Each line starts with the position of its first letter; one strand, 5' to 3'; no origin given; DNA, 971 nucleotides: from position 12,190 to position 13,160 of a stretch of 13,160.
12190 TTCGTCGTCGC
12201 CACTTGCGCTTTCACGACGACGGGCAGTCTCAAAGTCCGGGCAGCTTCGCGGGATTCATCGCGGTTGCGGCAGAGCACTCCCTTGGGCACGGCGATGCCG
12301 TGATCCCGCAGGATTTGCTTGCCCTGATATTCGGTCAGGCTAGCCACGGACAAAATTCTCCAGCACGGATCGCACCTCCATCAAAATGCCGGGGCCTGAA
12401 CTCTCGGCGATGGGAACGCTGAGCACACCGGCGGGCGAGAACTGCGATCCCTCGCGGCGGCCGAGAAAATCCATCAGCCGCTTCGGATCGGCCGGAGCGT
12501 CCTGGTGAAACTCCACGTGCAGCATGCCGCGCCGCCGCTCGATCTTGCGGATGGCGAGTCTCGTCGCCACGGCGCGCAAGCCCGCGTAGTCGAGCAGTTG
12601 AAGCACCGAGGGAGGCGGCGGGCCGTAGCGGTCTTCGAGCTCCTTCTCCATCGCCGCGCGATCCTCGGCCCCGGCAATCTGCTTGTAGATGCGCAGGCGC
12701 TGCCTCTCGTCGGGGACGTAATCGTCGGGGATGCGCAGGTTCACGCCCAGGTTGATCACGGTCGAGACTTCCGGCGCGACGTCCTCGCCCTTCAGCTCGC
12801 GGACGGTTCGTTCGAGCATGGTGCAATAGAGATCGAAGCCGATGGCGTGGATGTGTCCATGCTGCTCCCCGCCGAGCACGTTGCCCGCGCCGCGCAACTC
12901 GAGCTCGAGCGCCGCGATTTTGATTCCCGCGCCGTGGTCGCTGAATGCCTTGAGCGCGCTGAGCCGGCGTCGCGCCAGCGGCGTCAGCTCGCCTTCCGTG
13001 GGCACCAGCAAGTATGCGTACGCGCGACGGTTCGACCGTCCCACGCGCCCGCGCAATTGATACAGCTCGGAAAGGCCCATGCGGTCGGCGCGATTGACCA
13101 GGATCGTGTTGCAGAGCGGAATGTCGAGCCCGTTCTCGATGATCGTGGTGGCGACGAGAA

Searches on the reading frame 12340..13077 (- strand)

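Call 82: search_protein_families(library=pfam, proteins=[window:12340-13077:-], max_evalue=0.0001)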
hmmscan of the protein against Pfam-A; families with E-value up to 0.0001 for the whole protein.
window:12340-13077:- (245 aa): 1 family
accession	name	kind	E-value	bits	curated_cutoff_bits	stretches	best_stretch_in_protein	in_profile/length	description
PF03461.20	TRCF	-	1.4e-24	86.7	25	1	111-200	2-94/95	TRCF domain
